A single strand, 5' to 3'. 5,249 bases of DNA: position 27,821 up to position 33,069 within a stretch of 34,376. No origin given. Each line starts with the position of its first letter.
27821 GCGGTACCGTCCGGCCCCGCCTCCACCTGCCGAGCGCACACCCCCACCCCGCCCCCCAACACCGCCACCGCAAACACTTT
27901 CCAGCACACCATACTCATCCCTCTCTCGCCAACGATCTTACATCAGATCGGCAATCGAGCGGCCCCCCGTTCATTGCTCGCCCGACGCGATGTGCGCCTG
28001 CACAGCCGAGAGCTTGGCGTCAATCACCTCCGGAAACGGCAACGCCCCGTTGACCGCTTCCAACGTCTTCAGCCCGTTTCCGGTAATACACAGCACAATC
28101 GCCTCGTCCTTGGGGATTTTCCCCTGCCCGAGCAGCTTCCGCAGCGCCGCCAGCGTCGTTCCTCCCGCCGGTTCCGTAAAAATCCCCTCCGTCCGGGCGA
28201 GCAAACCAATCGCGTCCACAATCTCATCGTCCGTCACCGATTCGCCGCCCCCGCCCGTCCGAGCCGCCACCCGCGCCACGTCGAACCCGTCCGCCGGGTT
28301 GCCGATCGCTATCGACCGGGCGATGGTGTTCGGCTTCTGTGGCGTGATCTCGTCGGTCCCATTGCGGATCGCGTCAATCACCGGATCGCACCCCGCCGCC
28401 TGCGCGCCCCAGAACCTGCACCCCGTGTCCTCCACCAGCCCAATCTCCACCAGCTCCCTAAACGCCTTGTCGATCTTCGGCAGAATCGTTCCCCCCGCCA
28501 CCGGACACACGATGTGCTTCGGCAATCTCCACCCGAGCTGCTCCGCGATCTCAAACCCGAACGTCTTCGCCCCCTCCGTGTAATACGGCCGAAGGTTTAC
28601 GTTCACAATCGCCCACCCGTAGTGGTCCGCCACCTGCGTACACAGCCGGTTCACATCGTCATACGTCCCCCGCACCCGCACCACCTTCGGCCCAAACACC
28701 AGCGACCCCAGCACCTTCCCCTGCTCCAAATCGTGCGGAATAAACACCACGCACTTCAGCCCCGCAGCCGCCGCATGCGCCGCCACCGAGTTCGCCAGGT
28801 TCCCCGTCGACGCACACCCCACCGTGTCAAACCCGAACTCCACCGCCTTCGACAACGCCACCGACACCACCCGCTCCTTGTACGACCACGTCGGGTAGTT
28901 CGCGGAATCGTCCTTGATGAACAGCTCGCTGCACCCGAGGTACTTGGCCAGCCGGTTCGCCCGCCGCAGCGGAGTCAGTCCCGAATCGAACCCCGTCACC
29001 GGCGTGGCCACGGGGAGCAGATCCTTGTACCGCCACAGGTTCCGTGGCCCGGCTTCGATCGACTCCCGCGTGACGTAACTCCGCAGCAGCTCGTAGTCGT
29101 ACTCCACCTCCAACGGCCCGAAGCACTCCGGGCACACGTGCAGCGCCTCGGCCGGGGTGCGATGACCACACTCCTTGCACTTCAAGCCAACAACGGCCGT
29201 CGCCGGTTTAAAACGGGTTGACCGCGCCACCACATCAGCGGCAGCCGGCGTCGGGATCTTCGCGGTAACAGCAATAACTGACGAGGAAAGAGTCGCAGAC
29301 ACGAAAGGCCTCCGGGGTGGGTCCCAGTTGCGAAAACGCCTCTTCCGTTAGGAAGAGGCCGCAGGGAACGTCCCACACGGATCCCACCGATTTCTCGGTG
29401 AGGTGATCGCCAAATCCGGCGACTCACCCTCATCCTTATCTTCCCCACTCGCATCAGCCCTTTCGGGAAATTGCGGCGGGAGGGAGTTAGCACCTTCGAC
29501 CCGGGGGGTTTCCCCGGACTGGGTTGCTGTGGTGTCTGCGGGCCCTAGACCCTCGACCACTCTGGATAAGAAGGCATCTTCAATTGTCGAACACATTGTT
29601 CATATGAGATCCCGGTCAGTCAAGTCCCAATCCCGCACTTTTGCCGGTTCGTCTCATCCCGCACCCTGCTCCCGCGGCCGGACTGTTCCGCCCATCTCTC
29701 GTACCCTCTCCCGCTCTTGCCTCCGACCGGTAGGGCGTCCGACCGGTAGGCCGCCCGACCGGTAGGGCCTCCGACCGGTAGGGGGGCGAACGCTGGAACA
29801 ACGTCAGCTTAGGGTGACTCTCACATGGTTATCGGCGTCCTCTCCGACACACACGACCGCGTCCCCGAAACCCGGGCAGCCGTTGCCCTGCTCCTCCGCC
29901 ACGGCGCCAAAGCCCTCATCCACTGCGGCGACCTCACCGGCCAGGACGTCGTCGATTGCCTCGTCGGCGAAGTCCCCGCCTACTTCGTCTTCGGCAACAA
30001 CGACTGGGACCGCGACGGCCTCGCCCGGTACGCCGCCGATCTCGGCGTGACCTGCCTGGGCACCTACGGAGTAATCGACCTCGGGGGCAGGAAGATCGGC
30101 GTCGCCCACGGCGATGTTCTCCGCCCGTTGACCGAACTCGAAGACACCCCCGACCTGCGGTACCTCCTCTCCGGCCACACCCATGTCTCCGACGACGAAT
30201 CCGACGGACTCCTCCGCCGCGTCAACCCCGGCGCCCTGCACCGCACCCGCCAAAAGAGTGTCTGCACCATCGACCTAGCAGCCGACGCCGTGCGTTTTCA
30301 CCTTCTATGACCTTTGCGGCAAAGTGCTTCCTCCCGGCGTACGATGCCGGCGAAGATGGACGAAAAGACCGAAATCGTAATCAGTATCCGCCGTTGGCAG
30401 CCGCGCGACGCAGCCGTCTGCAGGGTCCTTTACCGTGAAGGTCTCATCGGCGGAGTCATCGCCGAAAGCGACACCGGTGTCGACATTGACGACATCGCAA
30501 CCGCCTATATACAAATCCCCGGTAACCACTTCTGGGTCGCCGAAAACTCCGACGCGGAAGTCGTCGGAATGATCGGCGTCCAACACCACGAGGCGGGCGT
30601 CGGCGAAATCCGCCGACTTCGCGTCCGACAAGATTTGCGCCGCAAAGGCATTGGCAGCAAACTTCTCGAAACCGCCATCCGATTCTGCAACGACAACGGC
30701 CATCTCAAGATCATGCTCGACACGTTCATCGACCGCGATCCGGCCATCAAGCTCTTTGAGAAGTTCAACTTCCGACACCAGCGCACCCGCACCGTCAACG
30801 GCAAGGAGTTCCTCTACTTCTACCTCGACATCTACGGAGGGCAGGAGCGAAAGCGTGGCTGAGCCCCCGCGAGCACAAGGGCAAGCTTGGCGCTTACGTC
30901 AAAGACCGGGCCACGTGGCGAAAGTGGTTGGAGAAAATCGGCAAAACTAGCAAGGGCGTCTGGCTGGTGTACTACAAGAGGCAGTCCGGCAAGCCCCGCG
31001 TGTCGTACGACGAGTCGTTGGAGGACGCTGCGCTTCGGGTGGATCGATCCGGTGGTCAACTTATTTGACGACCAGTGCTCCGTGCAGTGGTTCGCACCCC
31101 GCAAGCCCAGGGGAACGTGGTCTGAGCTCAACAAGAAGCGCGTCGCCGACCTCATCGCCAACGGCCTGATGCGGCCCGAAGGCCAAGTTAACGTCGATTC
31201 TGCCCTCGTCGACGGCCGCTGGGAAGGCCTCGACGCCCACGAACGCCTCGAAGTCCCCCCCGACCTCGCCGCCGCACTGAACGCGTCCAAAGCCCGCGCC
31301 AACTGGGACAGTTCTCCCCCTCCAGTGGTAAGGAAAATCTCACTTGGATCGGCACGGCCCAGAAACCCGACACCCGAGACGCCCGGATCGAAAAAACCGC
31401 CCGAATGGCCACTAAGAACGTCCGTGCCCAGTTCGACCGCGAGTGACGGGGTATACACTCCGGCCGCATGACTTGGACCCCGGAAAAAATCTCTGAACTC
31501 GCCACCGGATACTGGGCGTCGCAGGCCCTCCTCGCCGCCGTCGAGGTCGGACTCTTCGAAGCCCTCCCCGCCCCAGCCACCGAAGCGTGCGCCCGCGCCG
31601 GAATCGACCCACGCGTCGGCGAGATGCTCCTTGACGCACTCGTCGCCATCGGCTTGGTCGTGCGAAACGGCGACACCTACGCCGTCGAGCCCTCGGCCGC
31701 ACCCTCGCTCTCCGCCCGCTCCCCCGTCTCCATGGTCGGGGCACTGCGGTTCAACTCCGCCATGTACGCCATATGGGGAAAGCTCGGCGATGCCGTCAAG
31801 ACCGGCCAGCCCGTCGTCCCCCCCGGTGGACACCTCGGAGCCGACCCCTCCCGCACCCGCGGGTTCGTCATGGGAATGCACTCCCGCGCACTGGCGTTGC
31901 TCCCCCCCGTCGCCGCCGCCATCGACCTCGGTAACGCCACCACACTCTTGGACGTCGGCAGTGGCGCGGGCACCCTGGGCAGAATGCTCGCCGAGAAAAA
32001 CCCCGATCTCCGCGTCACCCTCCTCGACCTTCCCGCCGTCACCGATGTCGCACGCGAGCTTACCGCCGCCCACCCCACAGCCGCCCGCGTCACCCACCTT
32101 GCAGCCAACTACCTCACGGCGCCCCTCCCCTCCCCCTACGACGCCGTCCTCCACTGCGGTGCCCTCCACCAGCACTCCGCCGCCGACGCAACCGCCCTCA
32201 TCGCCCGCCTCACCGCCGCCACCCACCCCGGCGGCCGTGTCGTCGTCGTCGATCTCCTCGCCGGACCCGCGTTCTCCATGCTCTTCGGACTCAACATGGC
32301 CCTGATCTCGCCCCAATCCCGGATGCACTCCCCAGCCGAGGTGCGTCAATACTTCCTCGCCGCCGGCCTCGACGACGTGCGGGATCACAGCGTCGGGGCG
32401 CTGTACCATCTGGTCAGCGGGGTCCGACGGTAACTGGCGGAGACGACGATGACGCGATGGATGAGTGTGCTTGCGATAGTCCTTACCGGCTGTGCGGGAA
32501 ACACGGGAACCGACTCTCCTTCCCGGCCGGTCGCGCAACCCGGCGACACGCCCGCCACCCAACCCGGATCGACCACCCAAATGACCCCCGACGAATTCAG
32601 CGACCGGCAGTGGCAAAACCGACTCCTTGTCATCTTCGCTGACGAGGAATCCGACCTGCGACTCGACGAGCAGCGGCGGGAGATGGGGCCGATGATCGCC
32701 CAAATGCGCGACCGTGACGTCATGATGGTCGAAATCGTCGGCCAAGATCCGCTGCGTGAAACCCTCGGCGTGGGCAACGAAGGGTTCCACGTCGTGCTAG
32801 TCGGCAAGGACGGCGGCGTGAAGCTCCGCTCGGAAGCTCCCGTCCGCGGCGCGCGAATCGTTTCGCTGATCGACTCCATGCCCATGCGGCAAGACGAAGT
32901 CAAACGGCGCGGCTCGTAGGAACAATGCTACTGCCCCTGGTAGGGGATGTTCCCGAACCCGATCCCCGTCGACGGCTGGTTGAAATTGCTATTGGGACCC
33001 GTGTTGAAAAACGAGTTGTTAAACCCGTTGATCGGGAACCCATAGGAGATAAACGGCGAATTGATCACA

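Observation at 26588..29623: SAM-I riboswitch in front of a zinc-ribbon ThrC homologue linked to a CysO-type sulfur carrier: candidate SAM-repressed homocysteine synthesis from O-phosphohomoserine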

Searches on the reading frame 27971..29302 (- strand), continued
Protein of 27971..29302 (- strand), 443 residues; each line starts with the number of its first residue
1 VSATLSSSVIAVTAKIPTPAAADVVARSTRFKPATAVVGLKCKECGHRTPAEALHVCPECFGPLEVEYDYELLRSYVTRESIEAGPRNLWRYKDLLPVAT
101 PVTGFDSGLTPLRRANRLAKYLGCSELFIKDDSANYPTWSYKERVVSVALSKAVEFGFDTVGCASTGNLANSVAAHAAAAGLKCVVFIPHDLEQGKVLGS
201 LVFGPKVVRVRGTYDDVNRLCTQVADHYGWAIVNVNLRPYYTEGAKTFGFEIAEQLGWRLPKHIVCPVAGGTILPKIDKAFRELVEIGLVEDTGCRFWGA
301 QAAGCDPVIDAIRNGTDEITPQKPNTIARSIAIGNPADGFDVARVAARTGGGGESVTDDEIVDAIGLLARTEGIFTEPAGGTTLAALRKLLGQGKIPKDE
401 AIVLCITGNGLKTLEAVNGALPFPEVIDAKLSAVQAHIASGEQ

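Call 89: list_cluster_members(proteins=[P0251, P0252, P0253, P0254, P0255, P0256, P0257, P0258, P0261, P0265])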
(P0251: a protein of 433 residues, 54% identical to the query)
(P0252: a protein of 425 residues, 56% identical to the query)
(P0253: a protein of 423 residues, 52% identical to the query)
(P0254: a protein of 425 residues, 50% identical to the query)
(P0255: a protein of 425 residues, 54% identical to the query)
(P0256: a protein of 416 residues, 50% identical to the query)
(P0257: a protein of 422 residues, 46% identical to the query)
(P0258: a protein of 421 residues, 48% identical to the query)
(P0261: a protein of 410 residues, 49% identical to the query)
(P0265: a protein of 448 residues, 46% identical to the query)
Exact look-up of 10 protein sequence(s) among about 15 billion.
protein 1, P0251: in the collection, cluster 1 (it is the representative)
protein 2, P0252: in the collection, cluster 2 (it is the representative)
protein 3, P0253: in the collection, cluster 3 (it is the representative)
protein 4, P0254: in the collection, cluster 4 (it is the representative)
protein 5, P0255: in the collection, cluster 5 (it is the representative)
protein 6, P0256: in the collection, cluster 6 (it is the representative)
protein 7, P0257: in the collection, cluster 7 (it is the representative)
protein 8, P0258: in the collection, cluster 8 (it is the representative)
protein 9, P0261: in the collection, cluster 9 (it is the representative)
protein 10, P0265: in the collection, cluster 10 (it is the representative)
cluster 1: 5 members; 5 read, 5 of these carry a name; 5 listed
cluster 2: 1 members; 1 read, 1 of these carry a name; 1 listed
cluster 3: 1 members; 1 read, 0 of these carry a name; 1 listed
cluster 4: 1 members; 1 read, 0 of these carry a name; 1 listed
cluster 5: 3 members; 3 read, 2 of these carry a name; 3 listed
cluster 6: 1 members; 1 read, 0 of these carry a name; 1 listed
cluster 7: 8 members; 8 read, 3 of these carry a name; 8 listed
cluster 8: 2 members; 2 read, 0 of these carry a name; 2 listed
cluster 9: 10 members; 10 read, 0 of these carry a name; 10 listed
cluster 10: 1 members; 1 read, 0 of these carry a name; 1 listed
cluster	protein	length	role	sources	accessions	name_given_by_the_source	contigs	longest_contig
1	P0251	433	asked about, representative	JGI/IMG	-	threonine synthase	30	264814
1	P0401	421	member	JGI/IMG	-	threonine synthase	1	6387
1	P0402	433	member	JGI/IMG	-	threonine synthase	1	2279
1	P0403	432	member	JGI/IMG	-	threonine synthase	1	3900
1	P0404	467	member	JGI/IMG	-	threonine synthase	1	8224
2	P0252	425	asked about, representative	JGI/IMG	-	threonine synthase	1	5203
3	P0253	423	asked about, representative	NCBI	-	-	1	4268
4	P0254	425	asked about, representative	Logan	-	-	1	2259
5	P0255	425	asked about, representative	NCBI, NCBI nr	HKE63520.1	MAG TPA: threonine synthase [Micromonosporaceae bacterium] | threonine synthase [Micromonosporaceae bacterium]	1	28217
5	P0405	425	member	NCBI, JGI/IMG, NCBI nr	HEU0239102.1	MAG TPA: threonine synthase [Micromonosporaceae bacterium] | threonine synthase | threonine synthase [Micromonosporaceae bacterium]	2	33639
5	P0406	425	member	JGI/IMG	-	-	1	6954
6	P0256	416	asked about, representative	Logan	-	-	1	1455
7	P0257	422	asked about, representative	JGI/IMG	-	threonine synthase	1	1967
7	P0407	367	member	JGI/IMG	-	threonine synthase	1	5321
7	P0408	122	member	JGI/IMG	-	threonine synthase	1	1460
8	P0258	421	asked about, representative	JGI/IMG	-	-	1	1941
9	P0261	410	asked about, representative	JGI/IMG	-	-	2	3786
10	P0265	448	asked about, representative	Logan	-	-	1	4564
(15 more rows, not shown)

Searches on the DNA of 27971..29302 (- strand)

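Call 18: search_rna_families(sources=[L001, L003, L006, L044, L033, L062, L071, L076, L019, L058, L049], threshold=gathering)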
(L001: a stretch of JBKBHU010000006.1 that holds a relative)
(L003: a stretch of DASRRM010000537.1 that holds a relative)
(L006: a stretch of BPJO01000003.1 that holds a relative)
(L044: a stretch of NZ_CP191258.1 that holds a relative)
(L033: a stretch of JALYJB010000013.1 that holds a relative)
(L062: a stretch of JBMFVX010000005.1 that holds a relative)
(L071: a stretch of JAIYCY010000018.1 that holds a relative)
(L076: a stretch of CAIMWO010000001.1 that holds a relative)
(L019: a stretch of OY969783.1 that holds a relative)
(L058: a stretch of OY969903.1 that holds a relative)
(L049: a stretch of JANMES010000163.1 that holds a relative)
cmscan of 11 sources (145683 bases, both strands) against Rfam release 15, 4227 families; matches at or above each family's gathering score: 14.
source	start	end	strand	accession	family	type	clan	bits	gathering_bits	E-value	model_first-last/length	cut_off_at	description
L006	5719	5835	+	RF00162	SAM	Cis-reg; riboswitch;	CL00012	88.6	44.4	2.4e-19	1-108/108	no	SAM riboswitch aptamer (S box leader)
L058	5715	5836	+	RF00162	SAM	Cis-reg; riboswitch;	CL00012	78.5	44.4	2e-16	1-108/108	no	SAM riboswitch aptamer (S box leader)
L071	10818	10890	+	RF00005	tRNA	Gene; tRNA;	CL00001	76.6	29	1.1e-14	1-71/71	no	tRNA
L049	5770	5898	+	RF00162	SAM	Cis-reg; riboswitch;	CL00012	75.6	44.4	1.4e-15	1-108/108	no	SAM riboswitch aptamer (S box leader)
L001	5699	5837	+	RF00162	SAM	Cis-reg; riboswitch;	CL00012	72.2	44.4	1.4e-14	1-108/108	no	SAM riboswitch aptamer (S box leader)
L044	5691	5842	+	RF00162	SAM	Cis-reg; riboswitch;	CL00012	72.1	44.4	1.5e-14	1-108/108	no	SAM riboswitch aptamer (S box leader)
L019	5676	5827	+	RF00162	SAM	Cis-reg; riboswitch;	CL00012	71.9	44.4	1.7e-14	1-108/108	no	SAM riboswitch aptamer (S box leader)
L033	5721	5869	+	RF00162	SAM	Cis-reg; riboswitch;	CL00012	70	44.4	5.8e-14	1-108/108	no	SAM riboswitch aptamer (S box leader)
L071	5836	5980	+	RF00162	SAM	Cis-reg; riboswitch;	CL00012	69.9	44.4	6.4e-14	1-108/108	no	SAM riboswitch aptamer (S box leader)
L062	5686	5836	+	RF00162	SAM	Cis-reg; riboswitch;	CL00012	69.3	44.4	9.8e-14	1-108/108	no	SAM riboswitch aptamer (S box leader)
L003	5768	5908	+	RF00162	SAM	Cis-reg; riboswitch;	CL00012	66.5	44.4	6e-13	1-108/108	no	SAM riboswitch aptamer (S box leader)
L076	5745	5902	+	RF00162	SAM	Cis-reg; riboswitch;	CL00012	61.8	44.4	1.5e-11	1-108/108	no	SAM riboswitch aptamer (S box leader)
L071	11084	11156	-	RF00005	tRNA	Gene; tRNA;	CL00001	55.7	29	6.3e-09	1-71/71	no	tRNA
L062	11704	11787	+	RF00005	tRNA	Gene; tRNA;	CL00001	55.4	29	7.2e-09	1-71/71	no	tRNA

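Call 29: search_rna_families(source=L081, threshold=gathering)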
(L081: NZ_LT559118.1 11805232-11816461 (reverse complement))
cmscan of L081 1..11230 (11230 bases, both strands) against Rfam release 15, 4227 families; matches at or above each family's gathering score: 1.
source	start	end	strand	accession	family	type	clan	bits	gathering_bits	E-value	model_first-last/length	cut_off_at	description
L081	4843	4984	+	RF00162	SAM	Cis-reg; riboswitch;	CL00012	68.7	44.4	1.1e-14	1-108/108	no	SAM riboswitch aptamer (S box leader)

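Call 75: search_rna_families(sources=[L012, L037, L072, L020, L032, L038, L086, L087], threshold=gathering)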
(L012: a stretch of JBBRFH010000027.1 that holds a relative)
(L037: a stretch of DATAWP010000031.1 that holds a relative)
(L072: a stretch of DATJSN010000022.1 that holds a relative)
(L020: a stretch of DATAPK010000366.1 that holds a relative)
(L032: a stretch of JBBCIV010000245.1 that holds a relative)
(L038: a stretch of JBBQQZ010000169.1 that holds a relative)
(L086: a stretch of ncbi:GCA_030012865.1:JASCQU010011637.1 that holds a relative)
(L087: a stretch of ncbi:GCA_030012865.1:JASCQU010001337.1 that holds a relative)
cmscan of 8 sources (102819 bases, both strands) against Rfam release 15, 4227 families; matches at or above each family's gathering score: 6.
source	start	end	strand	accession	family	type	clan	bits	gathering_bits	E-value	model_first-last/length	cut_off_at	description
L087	9801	9919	+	RF00162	SAM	Cis-reg; riboswitch;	CL00012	83.8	44.4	4.2e-18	1-108/108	no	SAM riboswitch aptamer (S box leader)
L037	5830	5939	+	RF00162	SAM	Cis-reg; riboswitch;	CL00012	80.4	44.4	3.9e-17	1-108/108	no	SAM riboswitch aptamer (S box leader)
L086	9789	9919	+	RF00162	SAM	Cis-reg; riboswitch;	CL00012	80.1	44.4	5e-17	1-108/108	no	SAM riboswitch aptamer (S box leader)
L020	97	204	+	RF00162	SAM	Cis-reg; riboswitch;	CL00012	76.9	44.4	4.2e-16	1-108/108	no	SAM riboswitch aptamer (S box leader)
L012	5722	5845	+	RF00162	SAM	Cis-reg; riboswitch;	CL00012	69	44.4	8.4e-14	1-108/108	no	SAM riboswitch aptamer (S box leader)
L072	5277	5426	+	RF00162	SAM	Cis-reg; riboswitch;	CL00012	59.3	44.4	5.6e-11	1-108/108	no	SAM riboswitch aptamer (S box leader)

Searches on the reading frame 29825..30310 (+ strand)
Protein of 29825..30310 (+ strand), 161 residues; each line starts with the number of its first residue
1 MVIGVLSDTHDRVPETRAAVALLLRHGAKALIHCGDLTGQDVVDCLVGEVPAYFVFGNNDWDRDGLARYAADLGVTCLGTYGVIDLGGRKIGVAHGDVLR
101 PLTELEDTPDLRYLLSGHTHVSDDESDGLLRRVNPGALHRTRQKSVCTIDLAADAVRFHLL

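Call 4: search_protein_families(library=pfam, proteins=[window:29825-30310:+], max_evalue=0.01)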
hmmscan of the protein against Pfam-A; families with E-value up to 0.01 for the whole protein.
window:29825-30310:+ (161 aa): 2 families
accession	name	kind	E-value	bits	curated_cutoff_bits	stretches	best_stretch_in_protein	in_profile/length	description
PF12850.12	Metallophos_2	-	2.6e-26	92.9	27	1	1-149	1-149/154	Calcineurin-like phosphoesterase superfamily domain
PF00149.33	Metallophos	-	4.2e-10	40.8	21.5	1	1-116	1-185/191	Calcineurin-like phosphoesterase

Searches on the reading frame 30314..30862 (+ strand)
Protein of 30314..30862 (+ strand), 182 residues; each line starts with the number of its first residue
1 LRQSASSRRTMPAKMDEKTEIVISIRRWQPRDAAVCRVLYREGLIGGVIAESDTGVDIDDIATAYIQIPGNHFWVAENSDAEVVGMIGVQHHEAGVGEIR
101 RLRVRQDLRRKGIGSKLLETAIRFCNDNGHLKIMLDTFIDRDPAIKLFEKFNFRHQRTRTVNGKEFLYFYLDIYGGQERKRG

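Call 4: search_protein_families(library=pfam, proteins=[window:30314-30862:+], max_evalue=0.01)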
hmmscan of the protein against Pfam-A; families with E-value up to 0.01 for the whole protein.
window:30314-30862:+ (182 aa): 6 families
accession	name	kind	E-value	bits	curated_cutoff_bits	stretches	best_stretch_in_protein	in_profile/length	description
PF00583.31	Acetyltransf_1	-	2.4e-18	66.9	20.7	1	64-153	23-116/116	Acetyltransferase (GNAT) family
PF13508.13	Acetyltransf_7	-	1.5e-14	54.5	27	1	70-154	2-83/84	Acetyltransferase (GNAT) domain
PF13673.13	Acetyltransf_10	-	4.3e-10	40.1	23.6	1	65-156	25-110/128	Acetyltransferase (GNAT) domain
PF08445.16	FR47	-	5.9e-06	26.6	22.1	1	88-158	14-82/86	FR47-like protein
PF13302.13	Acetyltransf_3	-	0.00085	20.5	25.4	1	69-153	52-137/138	Acetyltransferase (GNAT) domain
PF14542.12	Acetyltransf_CG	-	0.0057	17.2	30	1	78-130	7-58/80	GCN5-related N-acetyl-transferase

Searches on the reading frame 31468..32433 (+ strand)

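Call 4: search_protein_families(library=pfam, proteins=[window:31468-32433:+], max_evalue=0.01)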
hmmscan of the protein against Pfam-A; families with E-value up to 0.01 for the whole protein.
window:31468-32433:+ (321 aa): 10 families
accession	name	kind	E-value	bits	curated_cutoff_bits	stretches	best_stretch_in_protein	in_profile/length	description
PF00891.24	Methyltransf_2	-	1e-18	67.9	22.3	1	124-300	30-208/210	O-methyltransferase domain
PF08242.18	Methyltransf_12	-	1e-10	42.6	30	1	161-258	1-98/98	Methyltransferase domain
PF08100.18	Dimerisation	-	5.1e-10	39.5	25.6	1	4-74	5-84/93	O-methyltransferase dimerisation domain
PF13649.12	Methyltransf_25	-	1e-09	39.4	27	1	161-256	2-97/97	Methyltransferase domain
PF05175.20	MTS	-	8.4e-08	32.5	23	1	157-261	32-139/170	Methyltransferase small domain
PF08241.18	Methyltransf_11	-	1.2e-05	26.3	21.2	1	161-260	1-95/95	Methyltransferase domain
PF13847.12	Methyltransf_31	-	1.5e-05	25.2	27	1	156-262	3-111/145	Methyltransferase domain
PF13489.12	Methyltransf_23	-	8.6e-05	22.8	27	1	154-304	20-162/164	Methyltransferase domain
PF02527.21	GidB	-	0.0064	16.3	27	1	159-187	51-79/184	rRNA small subunit methyltransferase G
PF10294.15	Methyltransf_16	-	0.0078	16.4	21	1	158-201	48-91/174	Lysine methyltransferase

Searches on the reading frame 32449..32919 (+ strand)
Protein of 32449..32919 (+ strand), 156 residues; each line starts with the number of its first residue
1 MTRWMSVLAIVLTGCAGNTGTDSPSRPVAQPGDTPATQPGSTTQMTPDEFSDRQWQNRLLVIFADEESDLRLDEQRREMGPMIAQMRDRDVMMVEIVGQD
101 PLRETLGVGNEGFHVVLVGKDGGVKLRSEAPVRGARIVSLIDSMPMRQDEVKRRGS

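Call 26: search_protein_families(library=pfam, proteins=[window:32449-32919:+], max_evalue=0.001)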
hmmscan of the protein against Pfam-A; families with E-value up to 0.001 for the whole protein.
window:32449-32919:+ (156 aa): 1 family
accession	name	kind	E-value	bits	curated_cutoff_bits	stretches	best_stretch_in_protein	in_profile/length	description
PF13778.12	DUF4174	-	4e-25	89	27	1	52-150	4-120/120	Domain of unknown function (DUF4174)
